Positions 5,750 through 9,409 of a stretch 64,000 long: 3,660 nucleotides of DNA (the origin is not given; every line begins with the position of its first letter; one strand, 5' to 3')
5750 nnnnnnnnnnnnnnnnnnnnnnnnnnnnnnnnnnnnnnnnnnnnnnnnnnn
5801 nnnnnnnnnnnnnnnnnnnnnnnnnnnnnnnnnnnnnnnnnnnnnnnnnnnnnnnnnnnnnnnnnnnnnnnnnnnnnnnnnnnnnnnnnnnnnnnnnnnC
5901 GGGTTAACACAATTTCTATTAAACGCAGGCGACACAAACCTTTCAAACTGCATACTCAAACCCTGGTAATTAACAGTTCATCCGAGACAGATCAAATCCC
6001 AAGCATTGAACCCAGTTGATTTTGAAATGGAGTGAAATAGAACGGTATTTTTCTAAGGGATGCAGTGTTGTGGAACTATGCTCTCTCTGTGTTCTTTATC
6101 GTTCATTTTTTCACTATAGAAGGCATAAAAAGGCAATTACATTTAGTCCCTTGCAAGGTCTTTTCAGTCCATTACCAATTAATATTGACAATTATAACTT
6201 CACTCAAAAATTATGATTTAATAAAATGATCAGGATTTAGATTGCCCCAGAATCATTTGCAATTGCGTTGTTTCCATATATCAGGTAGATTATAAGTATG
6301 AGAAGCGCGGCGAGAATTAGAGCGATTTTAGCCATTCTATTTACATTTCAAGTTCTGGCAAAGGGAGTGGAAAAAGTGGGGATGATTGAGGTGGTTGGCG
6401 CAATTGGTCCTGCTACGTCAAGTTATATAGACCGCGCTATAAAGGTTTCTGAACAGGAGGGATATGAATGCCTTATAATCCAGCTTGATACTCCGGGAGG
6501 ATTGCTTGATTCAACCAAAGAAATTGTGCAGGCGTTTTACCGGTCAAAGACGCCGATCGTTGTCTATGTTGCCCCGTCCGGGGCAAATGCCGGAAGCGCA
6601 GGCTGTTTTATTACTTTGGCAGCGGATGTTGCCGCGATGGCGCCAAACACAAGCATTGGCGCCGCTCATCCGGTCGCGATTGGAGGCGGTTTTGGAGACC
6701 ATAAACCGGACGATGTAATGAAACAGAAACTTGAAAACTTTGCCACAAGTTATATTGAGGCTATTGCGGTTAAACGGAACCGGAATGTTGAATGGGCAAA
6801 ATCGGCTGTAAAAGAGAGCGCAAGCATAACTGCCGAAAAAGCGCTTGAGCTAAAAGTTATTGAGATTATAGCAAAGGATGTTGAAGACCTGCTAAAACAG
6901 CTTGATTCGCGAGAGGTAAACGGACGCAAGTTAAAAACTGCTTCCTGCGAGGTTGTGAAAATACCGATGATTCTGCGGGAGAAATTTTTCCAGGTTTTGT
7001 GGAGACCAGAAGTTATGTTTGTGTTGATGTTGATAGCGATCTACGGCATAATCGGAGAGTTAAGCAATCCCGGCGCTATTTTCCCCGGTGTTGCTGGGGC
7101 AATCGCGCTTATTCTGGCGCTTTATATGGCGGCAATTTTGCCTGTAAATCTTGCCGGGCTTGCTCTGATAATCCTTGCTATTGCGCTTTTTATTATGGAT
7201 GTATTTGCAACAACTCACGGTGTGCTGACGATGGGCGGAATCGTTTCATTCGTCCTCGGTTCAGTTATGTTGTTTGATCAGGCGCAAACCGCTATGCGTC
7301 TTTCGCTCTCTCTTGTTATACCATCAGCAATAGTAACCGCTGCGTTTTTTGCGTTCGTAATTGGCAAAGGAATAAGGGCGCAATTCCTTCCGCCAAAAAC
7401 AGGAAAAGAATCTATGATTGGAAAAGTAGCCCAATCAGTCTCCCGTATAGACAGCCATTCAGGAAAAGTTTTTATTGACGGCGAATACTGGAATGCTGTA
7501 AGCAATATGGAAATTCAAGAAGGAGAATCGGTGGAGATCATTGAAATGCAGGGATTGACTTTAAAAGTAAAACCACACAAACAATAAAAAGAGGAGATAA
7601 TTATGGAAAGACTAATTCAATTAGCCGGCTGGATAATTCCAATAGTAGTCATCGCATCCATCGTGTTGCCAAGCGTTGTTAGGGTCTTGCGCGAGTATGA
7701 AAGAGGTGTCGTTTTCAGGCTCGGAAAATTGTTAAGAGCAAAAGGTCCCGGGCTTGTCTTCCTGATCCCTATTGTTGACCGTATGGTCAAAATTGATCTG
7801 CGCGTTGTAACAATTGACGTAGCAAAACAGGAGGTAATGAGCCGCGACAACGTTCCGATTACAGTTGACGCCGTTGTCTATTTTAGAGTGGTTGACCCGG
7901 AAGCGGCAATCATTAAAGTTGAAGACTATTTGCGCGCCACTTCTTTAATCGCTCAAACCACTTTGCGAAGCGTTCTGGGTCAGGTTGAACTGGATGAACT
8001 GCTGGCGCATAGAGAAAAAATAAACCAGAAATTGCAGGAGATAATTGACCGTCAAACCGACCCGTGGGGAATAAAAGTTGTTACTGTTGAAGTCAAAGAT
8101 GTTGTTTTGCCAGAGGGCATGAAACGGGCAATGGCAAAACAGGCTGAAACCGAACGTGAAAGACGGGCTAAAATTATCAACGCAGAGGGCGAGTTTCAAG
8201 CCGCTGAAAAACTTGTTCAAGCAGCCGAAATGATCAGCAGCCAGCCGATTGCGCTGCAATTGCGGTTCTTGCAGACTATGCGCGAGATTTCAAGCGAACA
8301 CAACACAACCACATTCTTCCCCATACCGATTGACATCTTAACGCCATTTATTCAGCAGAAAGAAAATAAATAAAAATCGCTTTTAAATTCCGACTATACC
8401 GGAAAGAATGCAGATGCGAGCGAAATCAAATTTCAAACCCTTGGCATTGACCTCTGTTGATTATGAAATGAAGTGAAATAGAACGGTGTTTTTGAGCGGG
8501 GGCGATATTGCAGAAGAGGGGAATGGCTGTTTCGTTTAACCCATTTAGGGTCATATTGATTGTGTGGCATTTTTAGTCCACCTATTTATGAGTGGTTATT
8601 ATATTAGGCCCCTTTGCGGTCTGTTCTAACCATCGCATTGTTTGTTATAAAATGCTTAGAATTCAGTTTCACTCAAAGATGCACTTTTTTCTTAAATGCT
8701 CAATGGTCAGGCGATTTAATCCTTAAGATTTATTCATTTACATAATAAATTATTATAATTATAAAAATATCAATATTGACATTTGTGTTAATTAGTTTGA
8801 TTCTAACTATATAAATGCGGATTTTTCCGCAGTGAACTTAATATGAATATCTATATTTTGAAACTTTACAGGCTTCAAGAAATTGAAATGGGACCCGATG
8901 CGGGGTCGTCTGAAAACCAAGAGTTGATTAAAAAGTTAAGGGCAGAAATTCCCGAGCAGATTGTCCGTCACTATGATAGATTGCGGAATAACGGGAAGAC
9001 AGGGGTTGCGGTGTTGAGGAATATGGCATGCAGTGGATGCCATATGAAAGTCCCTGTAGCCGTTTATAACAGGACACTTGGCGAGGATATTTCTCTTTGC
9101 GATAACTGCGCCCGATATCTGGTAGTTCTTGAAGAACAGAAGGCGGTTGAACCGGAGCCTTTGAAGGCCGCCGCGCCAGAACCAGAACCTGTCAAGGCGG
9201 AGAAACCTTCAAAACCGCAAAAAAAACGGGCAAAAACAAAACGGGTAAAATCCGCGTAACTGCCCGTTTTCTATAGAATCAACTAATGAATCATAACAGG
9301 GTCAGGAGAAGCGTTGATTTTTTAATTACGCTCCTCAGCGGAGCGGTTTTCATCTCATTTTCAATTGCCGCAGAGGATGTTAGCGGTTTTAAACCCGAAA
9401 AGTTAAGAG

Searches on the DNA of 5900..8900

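Call 9: search_rna_families(source=window, start=5900, end=8900, threshold=evalue, max_evalue=10)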
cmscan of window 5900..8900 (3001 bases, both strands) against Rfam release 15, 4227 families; matches with E-value up to 10: 3.
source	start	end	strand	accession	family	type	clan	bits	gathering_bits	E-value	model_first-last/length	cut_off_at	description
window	6570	6593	+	RF02440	SpF59_sRNA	Gene; sRNA;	-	21.8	37.2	0.68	1-54/54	no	Streptococcus sRNA SpF59 (ldcC RNA)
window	8339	8420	-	RF02716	sno_ncR3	Gene; snRNA; snoRNA; CD-box;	-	18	88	2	1-75/75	no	Small nucleolar RNA ncR3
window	8423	8452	+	RF01880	Xist_exon1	Gene; lncRNA;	-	11.4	50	9.4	1-85/85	no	X-chromosome inactivation gene exon 1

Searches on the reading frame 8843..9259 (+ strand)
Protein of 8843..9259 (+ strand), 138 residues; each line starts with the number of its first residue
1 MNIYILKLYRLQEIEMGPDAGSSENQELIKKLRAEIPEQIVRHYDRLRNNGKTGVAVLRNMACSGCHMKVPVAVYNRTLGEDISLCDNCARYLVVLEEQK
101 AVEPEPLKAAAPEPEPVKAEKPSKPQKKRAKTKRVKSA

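Call 29: find_homologous_proteins(query=window:8843-9259:+, max_evalue=1e-10)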
Query window:8843-9259:+ (138 aa): 4 proteins with E <= 1e-10 among 24 candidates.
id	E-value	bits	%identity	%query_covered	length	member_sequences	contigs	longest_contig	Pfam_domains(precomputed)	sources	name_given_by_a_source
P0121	3.0e-84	298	100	100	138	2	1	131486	PF02591.21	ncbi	ncbi:MAG: C4-type zinc ribbon domain-containing protein [Verrucomicrobiia bacterium]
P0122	1.0e-68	247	81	89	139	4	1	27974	PF02591.21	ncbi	ncbi:MAG: C4-type zinc ribbon domain-containing protein [Verrucomicrobiia bacterium]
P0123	1.2e-46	176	64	86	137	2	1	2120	PF02591.21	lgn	-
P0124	1.7e-46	176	65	86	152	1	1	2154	PF02591.21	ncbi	-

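Call 30: find_encoding_contigs(protein=P0122, flank=10000, max_places=6)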
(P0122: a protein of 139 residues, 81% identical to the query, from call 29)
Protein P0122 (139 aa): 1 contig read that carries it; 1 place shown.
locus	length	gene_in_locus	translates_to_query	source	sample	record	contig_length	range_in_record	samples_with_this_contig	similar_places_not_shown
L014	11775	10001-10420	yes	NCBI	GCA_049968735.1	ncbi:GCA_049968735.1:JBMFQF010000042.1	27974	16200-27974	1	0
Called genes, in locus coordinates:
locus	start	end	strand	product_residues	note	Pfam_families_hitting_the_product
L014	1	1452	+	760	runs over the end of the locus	PF00070:Pyr_redox (faint), PF00890:FAD_binding_2 (weak), PF01134:GIDA (weak), PF07992:Pyr_redox_2 (weak), PF12831:FAD_oxidored, PF13450:NAD_binding_8 (weak), PF12831:FAD_oxidored, PF25275:Golvesin_C, +1 more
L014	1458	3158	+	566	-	PF00528:BPD_transp_1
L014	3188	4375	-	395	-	PF13091:PLDc_2, PF00614:PLDc (weak), PF13091:PLDc_2, PF00614:PLDc (weak)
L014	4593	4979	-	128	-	PF01245:Ribosomal_L19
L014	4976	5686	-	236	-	PF01746:tRNA_m1G_MT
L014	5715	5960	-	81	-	PF13083:KH_KhpA-B, PF00013:KH_1 (faint)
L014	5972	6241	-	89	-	PF00886:Ribosomal_S16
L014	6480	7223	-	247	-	PF00483:NTP_transferase, PF01128:IspD (weak), PF12804:NTP_transf_3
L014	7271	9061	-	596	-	PF05524:PEP-utilisers_N, PF00391:PEP-utilizers, PF02896:PEP-utilizers_C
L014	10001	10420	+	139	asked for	PF02591:Zn_ribbon_9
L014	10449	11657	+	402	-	PF00144:Beta-lactamase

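Call 31: find_encoding_contigs(protein=P0121, flank=10000, max_places=4)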
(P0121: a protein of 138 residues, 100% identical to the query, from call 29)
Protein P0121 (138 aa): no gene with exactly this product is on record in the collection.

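Call 32: find_encoding_contigs(protein=P0123, flank=10000, max_places=4)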
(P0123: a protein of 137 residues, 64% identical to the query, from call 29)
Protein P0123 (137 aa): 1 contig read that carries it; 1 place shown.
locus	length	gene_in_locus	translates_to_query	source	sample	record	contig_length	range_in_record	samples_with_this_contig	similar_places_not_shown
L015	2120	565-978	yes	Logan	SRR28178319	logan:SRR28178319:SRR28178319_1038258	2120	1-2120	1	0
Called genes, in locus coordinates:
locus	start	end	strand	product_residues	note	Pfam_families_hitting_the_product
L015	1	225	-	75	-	?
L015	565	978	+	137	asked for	PF02591:Zn_ribbon_9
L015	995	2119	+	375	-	?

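Call 33: find_encoding_contigs(protein=P0124, flank=10000, max_places=4)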
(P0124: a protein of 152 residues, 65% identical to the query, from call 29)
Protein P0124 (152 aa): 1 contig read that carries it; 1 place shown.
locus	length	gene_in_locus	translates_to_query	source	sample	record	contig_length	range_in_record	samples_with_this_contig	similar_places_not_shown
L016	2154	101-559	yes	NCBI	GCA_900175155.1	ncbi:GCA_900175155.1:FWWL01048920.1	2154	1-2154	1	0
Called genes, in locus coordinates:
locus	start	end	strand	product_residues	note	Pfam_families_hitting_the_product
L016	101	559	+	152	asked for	PF02591:Zn_ribbon_9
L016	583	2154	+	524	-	?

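Call 36: search_protein_families(library=pfam, proteins=[window:8843-9259:+])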
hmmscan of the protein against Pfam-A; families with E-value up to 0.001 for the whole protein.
window:8843-9259:+ (138 aa): 1 family
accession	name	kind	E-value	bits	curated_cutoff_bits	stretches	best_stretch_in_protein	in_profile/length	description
PF02591.20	Zn_ribbon_9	-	4e-08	33.7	29.1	1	62-93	1-33/33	C4-type zinc ribbon domain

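Call 70: list_cluster_members(proteins=[P0121, P0122])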
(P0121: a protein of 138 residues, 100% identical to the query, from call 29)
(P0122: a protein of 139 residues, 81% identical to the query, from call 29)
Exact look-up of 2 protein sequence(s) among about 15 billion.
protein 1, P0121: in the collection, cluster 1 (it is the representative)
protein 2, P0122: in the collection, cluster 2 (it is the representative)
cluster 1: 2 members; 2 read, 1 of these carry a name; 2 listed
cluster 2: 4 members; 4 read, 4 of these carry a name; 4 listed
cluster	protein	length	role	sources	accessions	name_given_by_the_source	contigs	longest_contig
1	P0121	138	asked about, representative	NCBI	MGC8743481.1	MAG: C4-type zinc ribbon domain-containing protein [Verrucomicrobiia bacterium]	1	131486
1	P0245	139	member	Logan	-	-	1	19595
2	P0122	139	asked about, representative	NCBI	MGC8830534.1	MAG: C4-type zinc ribbon domain-containing protein [Verrucomicrobiia bacterium]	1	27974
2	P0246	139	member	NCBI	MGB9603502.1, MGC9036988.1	MAG: C4-type zinc ribbon domain-containing protein [Limisphaerales bacterium]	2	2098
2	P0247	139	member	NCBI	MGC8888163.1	MAG: C4-type zinc ribbon domain-containing protein [Verrucomicrobiia bacterium]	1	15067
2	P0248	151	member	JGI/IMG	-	hypothetical protein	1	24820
